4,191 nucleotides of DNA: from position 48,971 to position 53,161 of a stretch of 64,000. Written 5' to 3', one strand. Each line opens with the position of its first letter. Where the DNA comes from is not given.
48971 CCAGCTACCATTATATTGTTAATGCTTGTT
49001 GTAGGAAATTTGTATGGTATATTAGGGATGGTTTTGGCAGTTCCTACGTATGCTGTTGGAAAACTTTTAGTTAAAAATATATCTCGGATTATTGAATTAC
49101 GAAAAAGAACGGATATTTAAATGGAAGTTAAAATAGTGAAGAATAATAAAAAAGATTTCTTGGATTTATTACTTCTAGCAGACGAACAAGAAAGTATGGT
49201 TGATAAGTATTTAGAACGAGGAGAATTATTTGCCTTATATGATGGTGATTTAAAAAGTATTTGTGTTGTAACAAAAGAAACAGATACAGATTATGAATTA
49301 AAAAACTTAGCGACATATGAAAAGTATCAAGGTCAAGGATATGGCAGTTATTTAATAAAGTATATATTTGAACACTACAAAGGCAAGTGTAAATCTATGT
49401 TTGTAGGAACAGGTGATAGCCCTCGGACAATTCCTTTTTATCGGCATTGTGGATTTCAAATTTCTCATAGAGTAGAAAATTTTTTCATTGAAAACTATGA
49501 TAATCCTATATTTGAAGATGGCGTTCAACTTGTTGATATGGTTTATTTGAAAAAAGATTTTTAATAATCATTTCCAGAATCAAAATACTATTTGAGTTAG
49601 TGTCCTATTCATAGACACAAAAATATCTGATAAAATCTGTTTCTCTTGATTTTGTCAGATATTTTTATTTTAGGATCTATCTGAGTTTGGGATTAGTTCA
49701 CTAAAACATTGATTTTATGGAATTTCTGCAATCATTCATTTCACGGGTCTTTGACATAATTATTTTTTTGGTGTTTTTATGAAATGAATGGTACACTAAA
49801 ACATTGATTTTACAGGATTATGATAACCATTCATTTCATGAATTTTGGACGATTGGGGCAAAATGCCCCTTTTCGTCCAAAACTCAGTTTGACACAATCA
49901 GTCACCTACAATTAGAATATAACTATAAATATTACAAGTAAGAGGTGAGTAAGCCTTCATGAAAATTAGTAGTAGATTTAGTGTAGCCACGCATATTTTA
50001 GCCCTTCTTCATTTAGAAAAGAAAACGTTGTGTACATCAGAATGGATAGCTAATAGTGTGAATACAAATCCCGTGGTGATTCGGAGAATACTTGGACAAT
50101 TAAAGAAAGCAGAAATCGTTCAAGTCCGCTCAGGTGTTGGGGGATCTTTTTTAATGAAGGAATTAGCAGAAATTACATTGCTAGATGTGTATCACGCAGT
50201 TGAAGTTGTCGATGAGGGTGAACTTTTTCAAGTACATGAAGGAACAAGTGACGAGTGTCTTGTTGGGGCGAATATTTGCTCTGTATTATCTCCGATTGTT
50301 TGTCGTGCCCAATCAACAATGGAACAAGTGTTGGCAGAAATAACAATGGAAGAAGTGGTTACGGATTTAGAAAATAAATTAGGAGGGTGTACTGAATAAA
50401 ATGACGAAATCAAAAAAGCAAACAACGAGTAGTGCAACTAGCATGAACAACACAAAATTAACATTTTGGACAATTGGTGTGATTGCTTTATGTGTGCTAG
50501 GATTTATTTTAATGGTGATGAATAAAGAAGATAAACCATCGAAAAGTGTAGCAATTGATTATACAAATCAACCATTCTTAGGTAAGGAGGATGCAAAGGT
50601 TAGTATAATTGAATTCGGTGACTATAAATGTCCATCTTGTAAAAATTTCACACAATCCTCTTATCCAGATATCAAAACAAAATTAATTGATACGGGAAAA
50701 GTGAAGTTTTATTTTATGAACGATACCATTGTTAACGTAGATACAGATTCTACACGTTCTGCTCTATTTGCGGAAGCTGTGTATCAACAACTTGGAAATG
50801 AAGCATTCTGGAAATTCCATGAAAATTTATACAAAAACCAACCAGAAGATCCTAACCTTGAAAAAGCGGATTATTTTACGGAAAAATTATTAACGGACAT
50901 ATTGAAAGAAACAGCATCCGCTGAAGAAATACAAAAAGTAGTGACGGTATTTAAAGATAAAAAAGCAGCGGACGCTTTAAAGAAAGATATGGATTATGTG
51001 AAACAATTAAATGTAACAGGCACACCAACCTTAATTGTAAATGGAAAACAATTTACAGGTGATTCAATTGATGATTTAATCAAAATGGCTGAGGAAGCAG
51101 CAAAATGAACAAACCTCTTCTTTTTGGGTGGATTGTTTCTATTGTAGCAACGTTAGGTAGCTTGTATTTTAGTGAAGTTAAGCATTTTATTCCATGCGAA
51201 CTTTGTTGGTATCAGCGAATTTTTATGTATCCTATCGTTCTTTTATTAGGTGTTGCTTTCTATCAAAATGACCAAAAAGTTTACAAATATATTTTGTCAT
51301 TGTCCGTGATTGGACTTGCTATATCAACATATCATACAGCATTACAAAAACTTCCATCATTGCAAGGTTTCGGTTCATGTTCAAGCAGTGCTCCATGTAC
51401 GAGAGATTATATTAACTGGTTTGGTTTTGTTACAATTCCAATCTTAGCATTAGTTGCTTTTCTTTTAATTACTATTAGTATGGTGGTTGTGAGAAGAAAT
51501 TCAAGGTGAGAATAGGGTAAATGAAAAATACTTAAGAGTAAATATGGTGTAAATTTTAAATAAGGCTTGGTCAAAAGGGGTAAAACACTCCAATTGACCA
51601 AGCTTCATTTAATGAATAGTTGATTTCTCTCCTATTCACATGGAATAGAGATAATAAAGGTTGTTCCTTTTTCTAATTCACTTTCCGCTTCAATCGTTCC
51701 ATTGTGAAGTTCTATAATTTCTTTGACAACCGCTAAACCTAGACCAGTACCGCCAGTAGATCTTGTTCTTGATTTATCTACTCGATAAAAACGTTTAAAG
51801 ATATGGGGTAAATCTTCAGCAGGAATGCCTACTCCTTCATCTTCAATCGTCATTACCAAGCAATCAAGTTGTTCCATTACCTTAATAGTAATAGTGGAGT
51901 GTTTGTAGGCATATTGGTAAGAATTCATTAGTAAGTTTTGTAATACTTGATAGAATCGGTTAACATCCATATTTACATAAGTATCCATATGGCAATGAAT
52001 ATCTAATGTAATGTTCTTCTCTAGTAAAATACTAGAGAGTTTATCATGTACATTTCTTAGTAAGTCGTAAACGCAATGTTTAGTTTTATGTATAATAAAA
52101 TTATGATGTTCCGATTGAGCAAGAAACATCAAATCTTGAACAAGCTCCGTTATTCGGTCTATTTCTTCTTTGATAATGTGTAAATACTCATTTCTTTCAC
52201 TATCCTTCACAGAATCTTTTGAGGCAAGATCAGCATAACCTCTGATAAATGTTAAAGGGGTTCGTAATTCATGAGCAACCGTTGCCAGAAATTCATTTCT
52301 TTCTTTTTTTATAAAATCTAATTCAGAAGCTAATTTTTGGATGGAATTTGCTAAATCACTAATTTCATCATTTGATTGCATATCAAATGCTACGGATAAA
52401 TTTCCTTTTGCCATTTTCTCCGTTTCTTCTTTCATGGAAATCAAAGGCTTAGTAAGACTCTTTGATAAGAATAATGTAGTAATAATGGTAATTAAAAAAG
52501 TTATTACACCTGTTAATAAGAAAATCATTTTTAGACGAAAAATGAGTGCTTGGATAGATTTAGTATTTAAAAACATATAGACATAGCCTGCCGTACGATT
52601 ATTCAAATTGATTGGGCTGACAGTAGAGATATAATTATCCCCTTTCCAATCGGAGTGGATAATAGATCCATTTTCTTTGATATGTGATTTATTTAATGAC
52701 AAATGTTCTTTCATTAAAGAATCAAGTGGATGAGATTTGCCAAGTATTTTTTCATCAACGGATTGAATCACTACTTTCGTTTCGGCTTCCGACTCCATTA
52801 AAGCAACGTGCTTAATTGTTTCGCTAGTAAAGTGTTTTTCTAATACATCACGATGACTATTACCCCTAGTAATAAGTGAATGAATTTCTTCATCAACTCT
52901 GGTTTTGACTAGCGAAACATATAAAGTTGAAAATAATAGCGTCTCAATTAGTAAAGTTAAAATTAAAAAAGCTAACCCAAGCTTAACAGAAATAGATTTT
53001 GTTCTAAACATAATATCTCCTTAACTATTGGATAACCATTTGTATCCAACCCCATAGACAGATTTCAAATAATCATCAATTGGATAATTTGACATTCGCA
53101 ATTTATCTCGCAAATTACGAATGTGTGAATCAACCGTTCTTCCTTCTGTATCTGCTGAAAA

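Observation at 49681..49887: Dispersed hairpin repeat with a conserved 31-33 nt loop and covarying stems (6 copies, all at gene 3' ends, all in + orientation)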

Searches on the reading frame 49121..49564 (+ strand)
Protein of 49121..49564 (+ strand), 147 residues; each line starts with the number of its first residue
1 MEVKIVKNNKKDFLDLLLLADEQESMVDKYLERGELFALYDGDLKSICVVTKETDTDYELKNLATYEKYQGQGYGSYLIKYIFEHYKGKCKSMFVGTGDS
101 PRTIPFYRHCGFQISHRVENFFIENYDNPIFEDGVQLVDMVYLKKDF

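Call 14: find_encoding_contigs(protein=window:49121-49564:+, flank=10000, max_places=10)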
Protein window:49121-49564:+ (147 aa): 1 contig read that carries it; 1 place shown.
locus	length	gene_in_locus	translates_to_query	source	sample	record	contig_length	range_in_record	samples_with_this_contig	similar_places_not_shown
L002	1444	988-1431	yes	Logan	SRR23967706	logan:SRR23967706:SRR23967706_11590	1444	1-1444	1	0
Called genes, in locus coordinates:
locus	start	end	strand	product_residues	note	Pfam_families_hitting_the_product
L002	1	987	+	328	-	?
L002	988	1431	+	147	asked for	PF00583:Acetyltransf_1, PF13673:Acetyltransf_10 (faint), PF13508:Acetyltransf_7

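Call 16: search_protein_families(library=pfam, proteins=[window:49121-49564:+])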
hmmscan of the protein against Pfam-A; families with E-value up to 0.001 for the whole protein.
window:49121-49564:+ (147 aa): 3 families
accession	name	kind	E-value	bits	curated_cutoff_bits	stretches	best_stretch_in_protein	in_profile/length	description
PF13508.13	Acetyltransf_7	-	2.4e-11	44.3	27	1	35-113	4-83/84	Acetyltransferase (GNAT) domain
PF00583.31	Acetyltransf_1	-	7e-10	39.6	20.7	1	28-112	22-116/116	Acetyltransferase (GNAT) family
PF13673.13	Acetyltransf_10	-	1.1e-05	25.8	23.6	1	32-115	28-110/128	Acetyltransferase (GNAT) domain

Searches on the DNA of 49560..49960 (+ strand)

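Call 15: search_rna_families(source=window, start=49560, end=49960, threshold=evalue, max_evalue=10, show_alignments=2)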
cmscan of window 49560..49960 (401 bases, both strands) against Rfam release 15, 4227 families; matches with E-value up to 10: 21.
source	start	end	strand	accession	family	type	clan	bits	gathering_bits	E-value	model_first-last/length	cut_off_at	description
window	49833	49893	+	RF03402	mir-957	Gene; miRNA;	-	21.4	66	0.036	1-77/77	no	mir-957 microRNA precursor family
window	49767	49915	-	RF01584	snoR03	Gene; snRNA; snoRNA; HACA-box;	-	20.1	80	4.2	1-163/163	no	small nucleolar RNA snoR03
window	49617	49668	+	RF01026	MIR828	Gene; miRNA;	-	19.9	69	0.32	1-115/115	no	MIR828 microRNA precursor family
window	49617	49690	+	RF00359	snoZ102_R77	Gene; snRNA; snoRNA; CD-box;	CL00060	19.5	40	2.5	1-88/88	no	Small nucleolar RNA Z102/R77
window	49780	49840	+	RF03803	MIR1886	Gene; miRNA;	-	19.3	62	0.33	1-52/52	no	MIR1886 microRNA precursor family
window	49581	49754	+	RF01472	rli40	Gene; sRNA;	-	18.4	100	0.019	1-263/263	no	Listeria sRNA rli40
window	49595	49673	+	RF00025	Telomerase-cil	Gene;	CL00004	18.1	52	1.9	1-165/165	no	Ciliate telomerase RNA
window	49793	49886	+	RF02363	Yfr11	Gene; sRNA;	-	18.1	44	2.2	1-144/144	no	Cyanobacterial functional RNA 11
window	49778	49838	-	RF03803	MIR1886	Gene; miRNA;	-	16.7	62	1.6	1-52/52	no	MIR1886 microRNA precursor family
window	49625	49715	+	RF02274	AniS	Gene;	-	16.7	50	2.4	1-106/106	no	AniS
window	49733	49874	+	RF00082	SraG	Gene; sRNA;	-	16.5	50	1.9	1-177/177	no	SraG RNA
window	49617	49668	-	RF01026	MIR828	Gene; miRNA;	-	16.2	69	2.9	1-115/115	no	MIR828 microRNA precursor family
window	49625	49660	+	RF03510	mir-3660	Gene; miRNA;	-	15.4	70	3.8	1-82/82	no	mir-3660 microRNA precursor family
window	49776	49841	-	RF03495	mir-968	Gene; miRNA;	-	15.4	88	6.2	1-79/79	no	mir-968 microRNA precursor family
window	49565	49659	-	RF00329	snoZ162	Gene; snRNA; snoRNA; CD-box;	-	15.2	45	4.7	1-88/88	no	Small nucleolar RNA Z162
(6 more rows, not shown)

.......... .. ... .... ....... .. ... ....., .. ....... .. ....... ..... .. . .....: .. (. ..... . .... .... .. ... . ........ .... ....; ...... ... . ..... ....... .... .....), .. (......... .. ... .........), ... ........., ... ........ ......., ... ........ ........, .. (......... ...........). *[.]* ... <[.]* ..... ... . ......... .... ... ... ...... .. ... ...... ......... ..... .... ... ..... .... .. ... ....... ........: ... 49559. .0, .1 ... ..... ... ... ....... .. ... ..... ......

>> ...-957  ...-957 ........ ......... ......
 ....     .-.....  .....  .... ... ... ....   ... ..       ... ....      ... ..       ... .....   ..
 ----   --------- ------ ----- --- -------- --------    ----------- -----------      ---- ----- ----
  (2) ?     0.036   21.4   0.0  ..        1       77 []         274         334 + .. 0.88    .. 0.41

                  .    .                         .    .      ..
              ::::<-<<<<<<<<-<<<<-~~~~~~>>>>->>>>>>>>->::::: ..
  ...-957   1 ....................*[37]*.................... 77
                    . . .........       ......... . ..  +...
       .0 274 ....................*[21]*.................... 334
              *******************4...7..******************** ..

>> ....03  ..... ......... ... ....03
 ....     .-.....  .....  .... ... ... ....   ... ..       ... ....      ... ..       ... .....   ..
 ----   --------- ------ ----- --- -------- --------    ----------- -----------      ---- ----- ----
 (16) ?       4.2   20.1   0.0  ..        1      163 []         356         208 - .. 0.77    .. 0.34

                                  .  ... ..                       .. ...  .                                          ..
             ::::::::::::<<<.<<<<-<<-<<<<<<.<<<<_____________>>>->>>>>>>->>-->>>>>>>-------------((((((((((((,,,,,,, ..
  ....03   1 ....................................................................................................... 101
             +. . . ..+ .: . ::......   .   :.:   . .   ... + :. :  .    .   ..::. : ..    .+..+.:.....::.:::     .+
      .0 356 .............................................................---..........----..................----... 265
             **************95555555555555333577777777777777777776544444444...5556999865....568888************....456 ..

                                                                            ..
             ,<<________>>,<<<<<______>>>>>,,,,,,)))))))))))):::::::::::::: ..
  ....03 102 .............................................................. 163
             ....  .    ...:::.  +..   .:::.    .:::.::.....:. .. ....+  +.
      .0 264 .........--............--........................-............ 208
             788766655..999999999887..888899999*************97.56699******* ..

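Call 25: search_dna_similar(query=window:49679-49890:+, collection=plasmids, mode=distant, max_evalue=1)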
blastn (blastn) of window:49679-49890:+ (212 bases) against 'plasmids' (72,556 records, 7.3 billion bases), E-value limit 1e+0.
Records with a match: 1; places in all: 1; records where one place covers at least 80% of the query: 0.
Best place of each record, by identity: 95-99% 1.
By first word of the organism name: Bacillus 1.
By predicted mobility (MOB-suite, as given by PLSDB): non-mobilizable 1.
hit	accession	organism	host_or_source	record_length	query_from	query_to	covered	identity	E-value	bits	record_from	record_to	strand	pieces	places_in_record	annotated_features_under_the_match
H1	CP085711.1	Bacillus sp. F19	single cell,soil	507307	85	110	12%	96.2%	2e-1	44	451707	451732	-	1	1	none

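Call 26: search_dna_similar(query=window:49679-49890:+, collection=phages, mode=distant, max_evalue=1)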
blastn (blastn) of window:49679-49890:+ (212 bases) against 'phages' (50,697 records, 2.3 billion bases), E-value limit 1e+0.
Records with a match: 2; places in all: 2; records where one place covers at least 80% of the query: 0.
Best place of each record, by identity: 95-99% 1; 80-90% 1.
By first word of the organism name: uncultured 1; bajarodino 1.
By host as written in the record: - 1; Peromyscus fraterculus 1.
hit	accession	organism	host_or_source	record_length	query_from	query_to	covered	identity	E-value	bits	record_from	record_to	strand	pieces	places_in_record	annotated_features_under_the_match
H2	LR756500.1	uncultured phage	metagenomic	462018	130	160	15%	87.1%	7e-1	39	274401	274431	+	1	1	record has no annotation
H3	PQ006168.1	bajarodino virus 26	Peromyscus fraterculus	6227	170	193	11%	95.8%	7e-1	40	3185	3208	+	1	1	hypothetical protein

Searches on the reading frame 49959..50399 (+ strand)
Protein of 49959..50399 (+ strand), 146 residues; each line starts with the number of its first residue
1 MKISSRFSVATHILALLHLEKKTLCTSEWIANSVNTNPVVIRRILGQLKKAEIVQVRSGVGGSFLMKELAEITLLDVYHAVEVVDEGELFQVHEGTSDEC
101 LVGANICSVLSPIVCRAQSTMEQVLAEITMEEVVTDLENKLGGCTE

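Call 16: search_protein_families(library=pfam, proteins=[window:49959-50399:+])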
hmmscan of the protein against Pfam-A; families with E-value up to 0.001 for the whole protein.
window:49959-50399:+ (146 aa): 1 family
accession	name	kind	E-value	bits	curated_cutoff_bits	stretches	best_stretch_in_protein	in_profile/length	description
PF02082.26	Rrf2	-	1.6e-29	103.2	30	1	3-135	1-131/132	Iron-dependent Transcriptional regulator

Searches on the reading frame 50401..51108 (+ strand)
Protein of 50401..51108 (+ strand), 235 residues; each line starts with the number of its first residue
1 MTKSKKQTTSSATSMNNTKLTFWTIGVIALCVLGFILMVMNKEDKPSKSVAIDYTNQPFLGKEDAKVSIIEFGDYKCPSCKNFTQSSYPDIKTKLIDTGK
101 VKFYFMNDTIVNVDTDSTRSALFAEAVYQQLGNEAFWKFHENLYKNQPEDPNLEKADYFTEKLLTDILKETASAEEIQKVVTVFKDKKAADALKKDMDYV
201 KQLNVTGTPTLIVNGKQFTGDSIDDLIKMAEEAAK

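Call 16: search_protein_families(library=pfam, proteins=[window:50401-51108:+])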
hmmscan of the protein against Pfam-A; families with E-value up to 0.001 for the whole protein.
window:50401-51108:+ (235 aa): 4 families
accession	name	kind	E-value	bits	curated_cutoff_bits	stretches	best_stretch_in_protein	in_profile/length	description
PF13462.12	Thioredoxin_4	-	5.7e-29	101.9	23.2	1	56-223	4-156/165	Thioredoxin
PF01323.26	DSBA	-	1.4e-07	31.9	25.6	1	166-223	123-183/191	DSBA-like thioredoxin domain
PF18402.7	Thioredoxin_14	-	1.9e-05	25.2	30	1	115-222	96-205/255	Thioredoxin-like domain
PF13098.12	Thioredoxin_2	-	2.9e-05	24.8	27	0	64-216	4-84/104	Thioredoxin-like domain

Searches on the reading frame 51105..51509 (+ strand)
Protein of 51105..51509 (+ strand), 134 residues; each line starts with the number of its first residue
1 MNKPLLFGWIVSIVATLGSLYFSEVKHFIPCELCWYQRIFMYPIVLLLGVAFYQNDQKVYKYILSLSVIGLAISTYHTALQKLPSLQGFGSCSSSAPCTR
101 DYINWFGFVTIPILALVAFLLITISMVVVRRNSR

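Call 48: search_protein_families(library=pfam, proteins=[window:51105-51509:+])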
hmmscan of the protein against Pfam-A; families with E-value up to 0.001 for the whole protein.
window:51105-51509:+ (134 aa): 1 family
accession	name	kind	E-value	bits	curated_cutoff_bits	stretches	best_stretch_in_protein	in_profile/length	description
PF02600.21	DsbB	-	4.5e-16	60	22.1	1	5-127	5-146/148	Disulfide bond formation protein DsbB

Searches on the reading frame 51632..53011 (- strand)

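Call 48: search_protein_families(library=pfam, proteins=[window:51632-53011:-])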
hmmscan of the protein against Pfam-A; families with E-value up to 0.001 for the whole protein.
window:51632-53011:- (459 aa): 4 families
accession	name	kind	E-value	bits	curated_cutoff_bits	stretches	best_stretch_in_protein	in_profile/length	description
PF02518.31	HATPase_c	-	2.4e-31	108.9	26.4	1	349-458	2-109/111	Histidine kinase-, DNA gyrase B-, and HSP90-like ATPase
PF00512.31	HisKA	-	7.7e-20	71.1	26.9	1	238-302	2-65/66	His Kinase A (phospho-acceptor) domain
PF00672.30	HAMP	-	4.2e-09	37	25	1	181-231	1-51/53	HAMP domain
PF13589.12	HATPase_c_3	-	0.00024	21.6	25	1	354-426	4-77/137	Histidine kinase-, DNA gyrase B-, and HSP90-like ATPase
